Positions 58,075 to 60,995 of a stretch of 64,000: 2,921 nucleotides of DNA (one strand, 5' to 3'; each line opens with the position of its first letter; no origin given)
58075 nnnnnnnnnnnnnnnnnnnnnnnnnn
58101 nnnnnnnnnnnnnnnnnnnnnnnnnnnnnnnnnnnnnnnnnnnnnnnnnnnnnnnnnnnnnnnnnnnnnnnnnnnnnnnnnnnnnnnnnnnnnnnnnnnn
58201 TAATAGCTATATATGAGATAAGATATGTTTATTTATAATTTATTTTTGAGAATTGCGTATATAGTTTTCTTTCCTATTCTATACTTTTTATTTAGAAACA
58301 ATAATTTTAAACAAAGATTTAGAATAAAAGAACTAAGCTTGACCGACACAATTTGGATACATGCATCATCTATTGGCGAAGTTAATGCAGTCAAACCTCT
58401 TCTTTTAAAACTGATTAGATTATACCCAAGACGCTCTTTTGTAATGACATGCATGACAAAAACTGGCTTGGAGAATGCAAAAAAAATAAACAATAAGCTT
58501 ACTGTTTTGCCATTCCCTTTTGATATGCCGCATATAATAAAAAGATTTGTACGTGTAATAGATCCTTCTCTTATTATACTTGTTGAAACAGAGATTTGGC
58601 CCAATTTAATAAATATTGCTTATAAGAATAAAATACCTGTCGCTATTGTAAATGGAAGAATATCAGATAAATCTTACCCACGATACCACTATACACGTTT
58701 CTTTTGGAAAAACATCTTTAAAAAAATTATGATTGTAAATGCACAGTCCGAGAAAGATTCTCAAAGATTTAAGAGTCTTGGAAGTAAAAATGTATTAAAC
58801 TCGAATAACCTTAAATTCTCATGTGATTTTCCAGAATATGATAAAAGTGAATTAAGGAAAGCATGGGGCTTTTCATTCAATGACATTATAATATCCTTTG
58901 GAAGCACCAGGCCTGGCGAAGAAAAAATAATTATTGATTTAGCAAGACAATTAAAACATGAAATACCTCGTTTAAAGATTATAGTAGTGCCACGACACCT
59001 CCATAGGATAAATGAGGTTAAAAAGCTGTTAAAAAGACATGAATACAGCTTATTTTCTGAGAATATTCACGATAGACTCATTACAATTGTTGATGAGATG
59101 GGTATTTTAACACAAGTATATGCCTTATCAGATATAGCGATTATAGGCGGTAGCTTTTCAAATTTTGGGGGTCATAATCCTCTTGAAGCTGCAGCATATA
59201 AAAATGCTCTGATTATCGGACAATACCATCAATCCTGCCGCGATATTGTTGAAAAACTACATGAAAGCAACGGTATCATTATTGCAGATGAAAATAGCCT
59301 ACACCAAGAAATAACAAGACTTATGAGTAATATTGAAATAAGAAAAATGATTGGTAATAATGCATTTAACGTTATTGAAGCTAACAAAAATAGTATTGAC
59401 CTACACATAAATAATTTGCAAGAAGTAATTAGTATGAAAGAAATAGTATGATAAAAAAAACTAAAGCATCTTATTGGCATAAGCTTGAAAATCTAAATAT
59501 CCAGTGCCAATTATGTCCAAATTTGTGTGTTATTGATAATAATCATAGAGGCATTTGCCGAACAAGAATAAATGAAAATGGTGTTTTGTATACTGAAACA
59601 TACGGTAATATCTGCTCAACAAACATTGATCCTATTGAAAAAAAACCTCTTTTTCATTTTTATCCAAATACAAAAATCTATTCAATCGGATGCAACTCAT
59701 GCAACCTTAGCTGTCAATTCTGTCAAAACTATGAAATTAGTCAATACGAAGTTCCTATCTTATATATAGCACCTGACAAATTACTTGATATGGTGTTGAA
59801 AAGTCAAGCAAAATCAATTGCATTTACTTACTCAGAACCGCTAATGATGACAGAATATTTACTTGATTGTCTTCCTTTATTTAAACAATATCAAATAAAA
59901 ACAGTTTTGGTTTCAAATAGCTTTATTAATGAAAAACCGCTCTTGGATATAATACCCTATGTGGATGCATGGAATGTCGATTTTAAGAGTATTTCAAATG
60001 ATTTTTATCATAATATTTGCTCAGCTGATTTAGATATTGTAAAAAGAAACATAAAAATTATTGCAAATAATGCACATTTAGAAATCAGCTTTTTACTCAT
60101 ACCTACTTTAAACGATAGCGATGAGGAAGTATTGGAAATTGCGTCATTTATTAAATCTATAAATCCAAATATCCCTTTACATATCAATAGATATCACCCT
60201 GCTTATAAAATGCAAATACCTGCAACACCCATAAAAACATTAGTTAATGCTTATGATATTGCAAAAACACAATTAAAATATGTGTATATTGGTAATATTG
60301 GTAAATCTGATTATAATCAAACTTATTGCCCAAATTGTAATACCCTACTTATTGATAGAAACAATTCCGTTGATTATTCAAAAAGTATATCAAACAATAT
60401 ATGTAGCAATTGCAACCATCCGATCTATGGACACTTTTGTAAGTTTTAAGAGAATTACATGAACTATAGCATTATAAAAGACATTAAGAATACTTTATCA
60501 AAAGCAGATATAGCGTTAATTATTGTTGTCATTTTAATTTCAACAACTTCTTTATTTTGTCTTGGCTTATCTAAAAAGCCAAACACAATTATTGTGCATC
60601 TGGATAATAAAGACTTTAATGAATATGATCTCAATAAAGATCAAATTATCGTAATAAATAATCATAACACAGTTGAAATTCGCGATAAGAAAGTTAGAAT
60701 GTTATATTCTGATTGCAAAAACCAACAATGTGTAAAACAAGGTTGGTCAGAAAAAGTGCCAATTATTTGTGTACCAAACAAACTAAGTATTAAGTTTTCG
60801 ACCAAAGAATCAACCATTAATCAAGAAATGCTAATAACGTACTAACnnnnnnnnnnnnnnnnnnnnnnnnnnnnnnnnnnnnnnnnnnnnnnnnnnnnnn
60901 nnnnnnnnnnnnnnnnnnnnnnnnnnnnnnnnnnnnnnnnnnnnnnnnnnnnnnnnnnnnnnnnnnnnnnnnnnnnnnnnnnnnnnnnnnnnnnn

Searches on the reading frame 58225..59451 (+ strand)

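Call 71: search_protein_families(library=pfam, proteins=[window:58225-59451:+], max_evalue=0.00001)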
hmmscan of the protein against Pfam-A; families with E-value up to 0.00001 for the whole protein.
window:58225-59451:+ (408 aa): 2 families
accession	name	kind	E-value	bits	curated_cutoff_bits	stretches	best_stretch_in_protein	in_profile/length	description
PF04413.22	Glycos_transf_N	-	1.1e-52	178.6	23.9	1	27-199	2-178/179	3-Deoxy-D-manno-octulosonic-acid transferase (kdotransferase)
PF00534.26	Glycos_transf_1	-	5e-06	26.6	26.4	1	236-381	33-170/172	Glycosyl transferases group 1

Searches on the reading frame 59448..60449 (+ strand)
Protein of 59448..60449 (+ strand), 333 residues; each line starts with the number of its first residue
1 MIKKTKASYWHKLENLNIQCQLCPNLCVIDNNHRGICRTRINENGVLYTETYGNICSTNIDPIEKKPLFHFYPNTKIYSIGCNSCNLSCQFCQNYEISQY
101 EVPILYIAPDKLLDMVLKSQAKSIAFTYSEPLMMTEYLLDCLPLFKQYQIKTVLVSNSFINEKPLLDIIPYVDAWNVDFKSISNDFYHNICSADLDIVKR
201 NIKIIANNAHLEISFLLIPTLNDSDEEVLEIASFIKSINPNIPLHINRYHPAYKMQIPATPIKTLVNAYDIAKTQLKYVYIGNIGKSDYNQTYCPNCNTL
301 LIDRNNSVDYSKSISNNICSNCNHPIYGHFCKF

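Call 71: search_protein_families(library=pfam, proteins=[window:59448-60449:+], max_evalue=0.00001)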
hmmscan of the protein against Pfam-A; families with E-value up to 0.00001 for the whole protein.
window:59448-60449:+ (333 aa): 1 family
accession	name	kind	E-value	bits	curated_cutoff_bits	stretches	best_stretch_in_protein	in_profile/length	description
PF04055.27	Radical_SAM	-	1.1e-12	48.8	29.5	1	83-230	5-164/166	Radical SAM superfamily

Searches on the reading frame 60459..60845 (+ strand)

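Call 71: search_protein_families(library=pfam, proteins=[window:60459-60845:+], max_evalue=0.00001)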
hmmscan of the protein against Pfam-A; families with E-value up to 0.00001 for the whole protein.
window:60459-60845:+ (128 aa): 1 family
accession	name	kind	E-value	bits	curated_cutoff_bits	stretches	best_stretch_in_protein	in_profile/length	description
PF07009.16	NusG_II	-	1.7e-20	73.6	29.6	1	20-116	1-106/107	NusG domain II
